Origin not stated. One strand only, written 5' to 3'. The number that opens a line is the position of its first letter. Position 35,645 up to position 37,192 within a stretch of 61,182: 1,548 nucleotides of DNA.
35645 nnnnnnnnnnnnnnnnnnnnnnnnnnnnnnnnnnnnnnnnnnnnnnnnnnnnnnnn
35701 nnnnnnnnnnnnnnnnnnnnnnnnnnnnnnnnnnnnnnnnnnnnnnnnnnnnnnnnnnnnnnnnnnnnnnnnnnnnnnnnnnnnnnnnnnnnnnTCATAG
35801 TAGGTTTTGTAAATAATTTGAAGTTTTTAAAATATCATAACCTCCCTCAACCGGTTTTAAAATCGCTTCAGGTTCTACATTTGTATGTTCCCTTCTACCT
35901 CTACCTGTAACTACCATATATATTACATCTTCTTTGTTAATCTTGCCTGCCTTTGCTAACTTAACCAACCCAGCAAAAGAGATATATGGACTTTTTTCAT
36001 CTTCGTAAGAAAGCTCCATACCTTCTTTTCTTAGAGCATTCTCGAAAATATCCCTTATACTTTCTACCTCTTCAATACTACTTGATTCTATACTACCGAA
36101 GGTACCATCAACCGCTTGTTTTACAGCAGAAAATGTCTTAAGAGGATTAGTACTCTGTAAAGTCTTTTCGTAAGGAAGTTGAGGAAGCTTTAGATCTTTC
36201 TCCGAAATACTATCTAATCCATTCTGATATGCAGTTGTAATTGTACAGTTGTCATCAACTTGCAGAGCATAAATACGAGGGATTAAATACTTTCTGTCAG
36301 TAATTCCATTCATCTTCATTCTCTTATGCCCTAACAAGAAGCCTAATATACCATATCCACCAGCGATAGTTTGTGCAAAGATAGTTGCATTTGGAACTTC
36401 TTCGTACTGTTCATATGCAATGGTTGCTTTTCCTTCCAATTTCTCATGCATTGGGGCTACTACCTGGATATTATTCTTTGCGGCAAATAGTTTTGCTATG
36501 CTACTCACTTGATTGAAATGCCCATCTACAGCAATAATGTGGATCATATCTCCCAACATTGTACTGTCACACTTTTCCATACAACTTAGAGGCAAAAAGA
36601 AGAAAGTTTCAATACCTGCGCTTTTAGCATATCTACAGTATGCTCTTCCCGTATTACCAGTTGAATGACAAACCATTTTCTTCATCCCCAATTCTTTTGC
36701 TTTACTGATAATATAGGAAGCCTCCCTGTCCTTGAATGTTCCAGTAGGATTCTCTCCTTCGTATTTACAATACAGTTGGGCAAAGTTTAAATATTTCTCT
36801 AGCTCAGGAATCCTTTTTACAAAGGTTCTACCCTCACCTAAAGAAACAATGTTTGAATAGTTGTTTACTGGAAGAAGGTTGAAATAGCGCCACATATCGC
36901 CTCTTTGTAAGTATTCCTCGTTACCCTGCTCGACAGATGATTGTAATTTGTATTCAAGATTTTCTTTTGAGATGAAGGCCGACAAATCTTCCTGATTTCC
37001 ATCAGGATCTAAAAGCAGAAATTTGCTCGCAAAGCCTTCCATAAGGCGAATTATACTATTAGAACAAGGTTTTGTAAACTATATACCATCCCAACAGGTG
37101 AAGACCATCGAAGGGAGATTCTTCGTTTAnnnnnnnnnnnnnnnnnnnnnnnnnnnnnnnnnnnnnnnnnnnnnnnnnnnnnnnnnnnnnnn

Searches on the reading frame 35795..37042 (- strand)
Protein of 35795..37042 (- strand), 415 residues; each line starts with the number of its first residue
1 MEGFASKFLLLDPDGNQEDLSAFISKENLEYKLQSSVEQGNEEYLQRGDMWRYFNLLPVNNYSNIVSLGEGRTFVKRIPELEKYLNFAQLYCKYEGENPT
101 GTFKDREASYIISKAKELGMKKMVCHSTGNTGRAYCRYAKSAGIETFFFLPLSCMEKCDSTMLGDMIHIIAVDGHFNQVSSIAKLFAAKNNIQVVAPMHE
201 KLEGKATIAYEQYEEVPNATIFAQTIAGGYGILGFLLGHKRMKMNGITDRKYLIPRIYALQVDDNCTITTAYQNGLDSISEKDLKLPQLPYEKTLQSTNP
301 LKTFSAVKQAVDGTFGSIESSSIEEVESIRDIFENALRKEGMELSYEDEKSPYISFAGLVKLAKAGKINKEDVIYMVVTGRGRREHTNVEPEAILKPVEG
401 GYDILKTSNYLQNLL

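Call 3: search_protein_families(library=pfam, proteins=[window:35795-37042:-], max_evalue=0.01)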
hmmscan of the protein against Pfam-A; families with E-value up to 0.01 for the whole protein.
window:35795-37042:- (415 aa): 1 family
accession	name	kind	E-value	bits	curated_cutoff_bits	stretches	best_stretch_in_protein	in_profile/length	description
PF00291.31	PALP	-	2.4e-28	99.8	35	1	66-380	1-295/295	Pyridoxal-phosphate dependent enzyme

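Call 4: search_protein_families(library=ncbifam, proteins=[window:35795-37042:-], max_evalue=0.01)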
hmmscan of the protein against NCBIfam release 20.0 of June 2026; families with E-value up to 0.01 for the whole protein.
window:35795-37042:- (415 aa): 30 families (the best 25 are shown)
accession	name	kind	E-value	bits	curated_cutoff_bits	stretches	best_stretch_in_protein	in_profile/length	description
NF006050.0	PRK08197.1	equivalog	1.9e-40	138.9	303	1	31-390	37-389/406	threonine synthase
NF004170.0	PRK05638.1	equivalog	1.5e-31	109.5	421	1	48-392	44-365/442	threonine synthase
NF004996.0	PRK06381.1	equivalog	1.5e-26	93.2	266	1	72-283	15-228/319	threonine synthase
TIGR00260.1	thrC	equivalog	1.7e-26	93.2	167.1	1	50-383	1-336/340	threonine synthase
NF006205.0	PRK08329.1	equivalog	9.5e-21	74.1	358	1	41-263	37-246/347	threonine synthase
TIGR03844.1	cysteate_syn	equivalog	3.5e-20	72.1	324.9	1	48-385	42-382/398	cysteate synthase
NF005035.0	PRK06450.1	equivalog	4.7e-16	58.5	301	1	64-268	50-242/338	threonine synthase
NF005680.0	PRK07476.1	equivalog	4.1e-11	42.4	413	1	88-234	38-187/326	hydroxyectoine utilization dehydratase EutB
NF006390.0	PRK08639.1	equivalog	8.5e-10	38.2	421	1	88-232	40-190/418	threonine ammonia-lyase IlvA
NF004771.0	PRK06110.1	equivalog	1.1e-09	37.9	317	1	88-243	36-194/323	threonine dehydratase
TIGR02079.1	THD1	equivalog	3e-08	32.9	440.55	1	88-230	31-181/410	threonine ammonia-lyase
TIGR02991.1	ectoine_eutB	equivalog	4.2e-08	32.5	413.35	1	89-233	35-182/317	hydroxyectoine utilization dehydratase EutB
NF045641.2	BHydaspDhtseBhcB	equivalog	5.7e-08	32.2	550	1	85-238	32-188/312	beta-hydroxyaspartate dehydratase BhcB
TIGR01127.1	ilvA_1Cterm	equivalog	6.6e-08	31.9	378.75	1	88-241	15-171/380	threonine ammonia-lyase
NF005292.0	PRK06815.1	equivalog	7.5e-08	31.8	371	1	88-231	36-182/320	threonine/serine dehydratase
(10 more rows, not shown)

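Call 8: find_homologous_proteins(query=window:35795-37042:-, max_evalue=1e-10)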
Query window:35795-37042:- (415 aa): 133 proteins with E <= 1e-10 among 4880 candidates; the best 120 are listed.
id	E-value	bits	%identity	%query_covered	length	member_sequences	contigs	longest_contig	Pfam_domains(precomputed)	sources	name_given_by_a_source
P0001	3.7e-275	930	100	100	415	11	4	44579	PF00291.32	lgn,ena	-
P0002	9.7e-217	738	79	100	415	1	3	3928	PF00291.32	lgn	-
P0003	7.0e-193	659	69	100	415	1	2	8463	PF00291.32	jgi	jgi:threonine synthase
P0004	1.1e-191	655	99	71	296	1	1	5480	PF00291.32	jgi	-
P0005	6.5e-152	524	58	99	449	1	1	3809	PF00291.32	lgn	-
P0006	8.0e-150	517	56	99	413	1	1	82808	PF00291.32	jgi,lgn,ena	-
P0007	1.1e-149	517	56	99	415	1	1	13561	PF00291.32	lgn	-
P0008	2.8e-147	509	60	88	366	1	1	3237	PF00291.32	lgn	-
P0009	6.9e-145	501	56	98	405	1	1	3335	PF00291.32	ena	-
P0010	2.5e-144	499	56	96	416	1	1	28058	PF00291.32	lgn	-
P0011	3.5e-142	492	58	93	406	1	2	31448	PF00291.32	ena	-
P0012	3.1e-141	489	56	91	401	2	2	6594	PF00291.32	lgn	-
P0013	4.5e-136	472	62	83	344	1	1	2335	PF00291.32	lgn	-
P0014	2.6e-132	460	59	88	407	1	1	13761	PF00291.32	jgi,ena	-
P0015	3.6e-129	449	57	89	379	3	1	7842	PF00291.32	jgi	-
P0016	1.2e-128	448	59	82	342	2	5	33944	PF00291.32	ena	-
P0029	6.6e-72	261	39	89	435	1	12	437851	PF00291.32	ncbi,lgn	-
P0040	4.8e-67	245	39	85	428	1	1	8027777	PF00291.32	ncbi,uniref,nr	ncbi:pyridoxal-phosphate dependent enzyme [Desulfonema magnum]|uniref:Pyridoxal-phosphate dependent 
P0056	3.2e-61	226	42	72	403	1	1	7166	PF00291.32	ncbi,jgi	jgi:threonine synthase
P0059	1.5e-60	224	37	88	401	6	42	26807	PF00291.32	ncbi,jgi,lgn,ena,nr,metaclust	ncbi:MAG: hypothetical protein UU01_C0034G0008 [Parcubacteria group bacterium GW2011_GWA2_40_37]|nr:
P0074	4.1e-50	189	37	85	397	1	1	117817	PF00291.32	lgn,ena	-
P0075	5.2e-50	189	36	81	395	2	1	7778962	PF00291.32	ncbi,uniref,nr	ncbi:pyridoxal-phosphate dependent enzyme [Streptomyces sp. L2]|uniref:threonine synthase n=1 Tax=St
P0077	6.2e-49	185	37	76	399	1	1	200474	PF00291.32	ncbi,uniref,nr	ncbi:pyridoxal-phosphate dependent enzyme [Kitasatospora acidiphila]|uniref:Pyridoxal-phosphate depe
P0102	1.8e-41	161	33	81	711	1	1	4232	PF00291.32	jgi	jgi:threonine synthase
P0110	3.4e-37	147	32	83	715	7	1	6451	PF00291.32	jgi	jgi:threonine synthase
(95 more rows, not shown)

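Call 9: find_encoding_contigs(protein=P0006, flank=6000, max_places=3)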
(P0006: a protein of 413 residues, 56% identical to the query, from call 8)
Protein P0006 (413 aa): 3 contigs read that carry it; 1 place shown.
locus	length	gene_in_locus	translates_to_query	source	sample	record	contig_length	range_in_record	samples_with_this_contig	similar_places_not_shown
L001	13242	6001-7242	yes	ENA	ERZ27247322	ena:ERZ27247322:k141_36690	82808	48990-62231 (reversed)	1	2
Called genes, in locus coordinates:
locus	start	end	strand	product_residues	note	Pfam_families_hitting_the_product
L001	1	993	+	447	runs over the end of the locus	PF13302:Acetyltransf_3, PF01909:NTP_transf_2, PF18765:Polbeta (faint)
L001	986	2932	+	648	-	PF01209:Ubie_methyltran, PF05401:NodS (weak), PF13489:Methyltransf_23, PF07021:MetW (weak), PF08241:Methyltransf_11, PF08242:Methyltransf_12, PF13649:Methyltransf_25, PF13847:Methyltransf_31, +2 more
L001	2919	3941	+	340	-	PF01408:GFO_IDH_MocA, PF02894:GFO_IDH_MocA_C, PF22725:GFO_IDH_MocA_C3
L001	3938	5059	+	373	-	PF00155:Aminotran_1_2, PF01041:DegT_DnrJ_EryC1, PF00266:Aminotran_5 (weak), PF01053:Cys_Met_Meta_PP (weak)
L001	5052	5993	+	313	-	PF01408:GFO_IDH_MocA, PF02894:GFO_IDH_MocA_C, PF22725:GFO_IDH_MocA_C3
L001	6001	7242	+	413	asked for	PF00291:PALP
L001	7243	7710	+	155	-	PF02502:LacAB_rpiB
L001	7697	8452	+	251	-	PF00106:adh_short, PF08659:KR (weak), PF13561:adh_short_C2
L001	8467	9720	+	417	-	PF18765:Polbeta (faint)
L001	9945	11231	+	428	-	PF01336:tRNA_anti-codon, PF00152:tRNA-synt_2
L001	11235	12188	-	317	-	PF04014:MazE_antitoxin (weak)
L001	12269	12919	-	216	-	PF13489:Methyltransf_23, PF02353:CMAS (weak), PF13847:Methyltransf_31, PF08241:Methyltransf_11, PF08242:Methyltransf_12, PF13649:Methyltransf_25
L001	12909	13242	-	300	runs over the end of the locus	PF01048:PNP_UDP_1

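Call 10: find_encoding_contigs(protein=P0010, flank=6000, max_places=3)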
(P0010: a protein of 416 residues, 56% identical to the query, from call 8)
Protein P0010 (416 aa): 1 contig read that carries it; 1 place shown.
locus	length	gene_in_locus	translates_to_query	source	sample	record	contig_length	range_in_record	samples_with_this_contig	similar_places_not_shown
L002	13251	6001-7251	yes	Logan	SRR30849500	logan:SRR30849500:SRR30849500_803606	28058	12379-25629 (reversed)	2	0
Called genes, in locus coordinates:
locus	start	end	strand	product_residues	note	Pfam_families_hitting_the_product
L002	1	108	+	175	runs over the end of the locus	PF04199:Cyclase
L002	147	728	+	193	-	PF03473:MOSC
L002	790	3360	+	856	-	PF26449:DUF8128, PF01935:DUF87, PF10412:TrwB_AAD_bind (faint), PF12696:TraG-D_C (faint)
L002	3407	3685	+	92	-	PF00383:dCMP_cyt_deam_1, PF14437:MafB19-deam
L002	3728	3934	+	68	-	-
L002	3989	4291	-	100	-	-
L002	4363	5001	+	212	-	-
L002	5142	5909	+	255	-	PF13814:Replic_Relax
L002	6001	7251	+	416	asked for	PF00291:PALP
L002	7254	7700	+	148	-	PF02502:LacAB_rpiB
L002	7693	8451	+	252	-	PF08643:DUF1776, PF00106:adh_short, PF08659:KR, PF13561:adh_short_C2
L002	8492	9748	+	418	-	-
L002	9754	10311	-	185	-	PF13563:2_5_RNA_ligase2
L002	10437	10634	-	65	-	-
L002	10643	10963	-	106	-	PF11171:DUF2958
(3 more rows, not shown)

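Call 11: find_encoding_contigs(protein=P0011, flank=6000, max_places=3)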
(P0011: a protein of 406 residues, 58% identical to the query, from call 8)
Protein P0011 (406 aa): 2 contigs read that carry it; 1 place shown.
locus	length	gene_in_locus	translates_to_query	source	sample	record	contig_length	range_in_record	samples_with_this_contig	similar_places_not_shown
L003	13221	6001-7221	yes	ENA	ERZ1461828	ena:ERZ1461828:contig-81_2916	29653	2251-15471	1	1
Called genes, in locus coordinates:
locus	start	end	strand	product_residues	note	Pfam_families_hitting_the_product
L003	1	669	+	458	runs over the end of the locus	PF23750:RsgI_M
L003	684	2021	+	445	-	-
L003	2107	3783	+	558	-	PF03572:Peptidase_S41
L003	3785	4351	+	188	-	PF01966:HD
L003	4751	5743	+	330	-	PF00579:tRNA-synt_1b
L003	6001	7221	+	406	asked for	PF00291:PALP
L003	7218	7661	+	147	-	PF02502:LacAB_rpiB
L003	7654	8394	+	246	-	PF00106:adh_short, PF08643:DUF1776 (weak), PF13561:adh_short_C2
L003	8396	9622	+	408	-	-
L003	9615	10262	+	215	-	PF00702:Hydrolase, PF08282:Hydrolase_3 (faint), PF12689:Acid_PPase (faint), PF12710:HAD, PF13419:HAD_2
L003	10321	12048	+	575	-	PF01336:tRNA_anti-codon, PF00152:tRNA-synt_2, PF02938:GAD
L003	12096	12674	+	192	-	PF02557:VanY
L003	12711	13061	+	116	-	-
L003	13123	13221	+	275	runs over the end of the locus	PF06541:ABC_trans_CmpB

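Call 13: find_encoding_contigs(protein=P0040, flank=8000, max_places=2)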
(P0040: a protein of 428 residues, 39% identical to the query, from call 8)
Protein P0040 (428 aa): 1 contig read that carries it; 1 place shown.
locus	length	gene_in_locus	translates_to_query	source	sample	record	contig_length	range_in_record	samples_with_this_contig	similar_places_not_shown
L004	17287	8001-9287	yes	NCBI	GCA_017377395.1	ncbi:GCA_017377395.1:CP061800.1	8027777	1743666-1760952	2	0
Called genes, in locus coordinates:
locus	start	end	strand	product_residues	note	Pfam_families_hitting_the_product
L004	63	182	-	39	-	-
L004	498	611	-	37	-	-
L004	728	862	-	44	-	-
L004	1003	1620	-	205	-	-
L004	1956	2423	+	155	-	-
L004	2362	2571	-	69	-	-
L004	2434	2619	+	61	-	-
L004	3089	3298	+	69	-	-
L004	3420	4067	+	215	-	-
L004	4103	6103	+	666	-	PF00082:Peptidase_S8, PF01483:P_proprotein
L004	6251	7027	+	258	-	PF19798:Sulfotransfer_5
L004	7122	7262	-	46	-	-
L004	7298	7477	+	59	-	-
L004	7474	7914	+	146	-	PF13489:Methyltransf_23 (weak), PF13847:Methyltransf_31 (weak), PF13649:Methyltransf_25 (weak)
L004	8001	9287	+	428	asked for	PF00291:PALP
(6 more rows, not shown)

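Call 14: find_encoding_contigs(protein=P0075, flank=8000, max_places=2)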
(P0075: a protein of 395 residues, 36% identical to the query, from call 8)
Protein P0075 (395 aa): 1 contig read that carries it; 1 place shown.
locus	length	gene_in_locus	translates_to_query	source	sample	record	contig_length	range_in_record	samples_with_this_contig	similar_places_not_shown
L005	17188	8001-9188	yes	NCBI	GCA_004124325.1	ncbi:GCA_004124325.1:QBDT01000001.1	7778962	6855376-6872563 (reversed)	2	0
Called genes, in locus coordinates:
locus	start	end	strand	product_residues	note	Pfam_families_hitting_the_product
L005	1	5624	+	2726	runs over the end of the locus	PF00551:Formyl_trans_N, PF00501:AMP-binding, PF13193:AMP-binding_C, PF00550:PP-binding, PF00109:ketoacyl-synt, PF02801:Ketoacyl-synt_C, PF16197:KAsynt_C_assoc, PF22621:CurL-like_PKS_C, +7 more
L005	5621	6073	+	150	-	PF02502:LacAB_rpiB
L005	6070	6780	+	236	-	PF00106:adh_short, PF13561:adh_short_C2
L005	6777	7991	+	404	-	-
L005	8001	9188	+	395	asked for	PF00291:PALP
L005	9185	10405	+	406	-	PF00067:p450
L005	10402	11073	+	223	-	-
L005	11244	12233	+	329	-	PF00388:PI-PLC-X (weak)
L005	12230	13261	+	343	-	-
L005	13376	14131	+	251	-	PF01553:Acyltransferase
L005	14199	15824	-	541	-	PF00561:Abhydrolase_1, PF08386:Abhydrolase_4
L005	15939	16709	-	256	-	PF01774:UreD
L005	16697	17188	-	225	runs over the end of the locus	PF03308:MeaB (faint), PF02492:cobW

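Call 15: find_encoding_contigs(protein=P0059, flank=6000, max_places=4)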
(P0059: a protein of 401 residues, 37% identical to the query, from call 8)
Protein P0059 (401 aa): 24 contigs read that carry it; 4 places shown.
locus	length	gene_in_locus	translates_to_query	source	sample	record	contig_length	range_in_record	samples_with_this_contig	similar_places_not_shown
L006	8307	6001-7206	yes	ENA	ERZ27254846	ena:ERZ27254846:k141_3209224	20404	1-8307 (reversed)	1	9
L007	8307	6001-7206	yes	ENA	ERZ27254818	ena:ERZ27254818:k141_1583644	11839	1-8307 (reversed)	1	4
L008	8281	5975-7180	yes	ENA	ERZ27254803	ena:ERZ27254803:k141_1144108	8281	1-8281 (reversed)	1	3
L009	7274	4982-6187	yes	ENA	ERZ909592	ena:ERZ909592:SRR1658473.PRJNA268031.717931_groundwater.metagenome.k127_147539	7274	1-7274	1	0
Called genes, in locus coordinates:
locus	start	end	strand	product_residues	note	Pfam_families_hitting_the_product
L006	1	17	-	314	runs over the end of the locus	PF01979:Amidohydro_1, PF07969:Amidohydro_3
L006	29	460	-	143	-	PF13358:DDE_3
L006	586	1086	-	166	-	PF13592:HTH_33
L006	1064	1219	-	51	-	-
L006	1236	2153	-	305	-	PF00892:EamA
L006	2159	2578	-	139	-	PF02675:AdoMet_dc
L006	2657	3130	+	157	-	-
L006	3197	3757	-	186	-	-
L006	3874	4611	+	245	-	PF00106:adh_short, PF13561:adh_short_C2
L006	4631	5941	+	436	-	PF01909:NTP_transf_2 (faint)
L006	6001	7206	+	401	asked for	PF00291:PALP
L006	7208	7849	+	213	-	PF00834:Ribul_P_3_epim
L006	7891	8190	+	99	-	PF00923:TAL_FSA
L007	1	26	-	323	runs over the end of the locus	PF01916:DS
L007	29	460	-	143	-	PF13358:DDE_3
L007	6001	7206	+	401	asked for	PF00291:PALP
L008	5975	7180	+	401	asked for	PF00291:PALP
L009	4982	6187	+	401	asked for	PF00291:PALP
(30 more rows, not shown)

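Call 17: find_encoding_contigs(protein=P0077, flank=10000, max_places=2)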
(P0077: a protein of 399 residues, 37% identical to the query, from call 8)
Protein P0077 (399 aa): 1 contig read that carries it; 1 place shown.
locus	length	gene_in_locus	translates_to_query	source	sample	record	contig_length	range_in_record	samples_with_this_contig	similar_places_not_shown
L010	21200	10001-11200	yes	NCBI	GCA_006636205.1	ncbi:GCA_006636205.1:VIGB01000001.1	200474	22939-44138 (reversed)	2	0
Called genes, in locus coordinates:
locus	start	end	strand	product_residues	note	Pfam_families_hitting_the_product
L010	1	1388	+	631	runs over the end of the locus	PF00551:Formyl_trans_N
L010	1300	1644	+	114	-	PF00501:AMP-binding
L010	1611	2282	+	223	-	PF00501:AMP-binding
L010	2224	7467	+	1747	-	PF00550:PP-binding, PF00109:ketoacyl-synt, PF02801:Ketoacyl-synt_C, PF16197:KAsynt_C_assoc, PF22621:CurL-like_PKS_C, PF22336:RhiE-like_linker, PF00698:Acyl_transf_1, PF00106:adh_short, +3 more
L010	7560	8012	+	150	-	PF02502:LacAB_rpiB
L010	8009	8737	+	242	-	PF00106:adh_short, PF13561:adh_short_C2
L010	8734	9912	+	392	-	-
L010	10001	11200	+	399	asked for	PF00291:PALP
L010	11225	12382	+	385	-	PF00067:p450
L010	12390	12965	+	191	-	PF00702:Hydrolase (weak)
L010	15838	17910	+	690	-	PF00580:UvrD-helicase (faint), PF02562:PhoH (faint), PF13245:AAA_19 (faint), PF13604:AAA_30 (faint), PF01443:Viral_helicase1, PF13538:UvrD_C_2 (faint)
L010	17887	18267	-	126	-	-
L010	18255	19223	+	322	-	PF00135:COesterase (weak), PF20434:BD-FAE, PF07859:Abhydrolase_3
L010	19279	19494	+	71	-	-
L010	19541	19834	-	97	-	PF07045:DUF1330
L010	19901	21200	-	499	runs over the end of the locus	PF07690:MFS_1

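Call 18: find_encoding_contigs(protein=P0029, flank=8000, max_places=2)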
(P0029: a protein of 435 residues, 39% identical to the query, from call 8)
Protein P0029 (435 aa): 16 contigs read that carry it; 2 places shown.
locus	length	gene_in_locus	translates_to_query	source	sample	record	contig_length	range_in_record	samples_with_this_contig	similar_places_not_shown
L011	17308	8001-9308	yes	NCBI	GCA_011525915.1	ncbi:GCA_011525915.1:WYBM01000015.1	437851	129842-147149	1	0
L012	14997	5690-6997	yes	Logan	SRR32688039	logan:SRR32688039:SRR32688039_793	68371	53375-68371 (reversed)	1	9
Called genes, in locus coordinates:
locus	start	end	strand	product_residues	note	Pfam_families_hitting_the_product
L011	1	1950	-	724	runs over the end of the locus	PF00512:HisKA, PF02518:HATPase_c, PF00072:Response_reg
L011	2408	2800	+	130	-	PF11528:DUF3224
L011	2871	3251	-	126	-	PF00072:Response_reg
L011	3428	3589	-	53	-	-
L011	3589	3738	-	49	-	-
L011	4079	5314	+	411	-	PF05206:TRM13 (faint), PF13679:Methyltransf_32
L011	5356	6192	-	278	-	-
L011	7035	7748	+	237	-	PF00121:TIM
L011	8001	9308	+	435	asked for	PF00291:PALP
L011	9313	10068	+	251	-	PF00106:adh_short, PF08659:KR, PF23441:SDR (weak), PF13561:adh_short_C2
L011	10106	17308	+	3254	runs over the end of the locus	PF00501:AMP-binding, PF23024:AMP-dom_DIP2-like, PF00550:PP-binding, PF00668:Condensation, PF23297:ACP_SdgA_C, PF00501:AMP-binding, PF08241:Methyltransf_11, PF08242:Methyltransf_12, +7 more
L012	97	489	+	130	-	PF11528:DUF3224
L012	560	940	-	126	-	PF00072:Response_reg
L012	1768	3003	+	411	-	PF05206:TRM13 (faint), PF13679:Methyltransf_32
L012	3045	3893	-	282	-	-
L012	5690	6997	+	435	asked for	PF00291:PALP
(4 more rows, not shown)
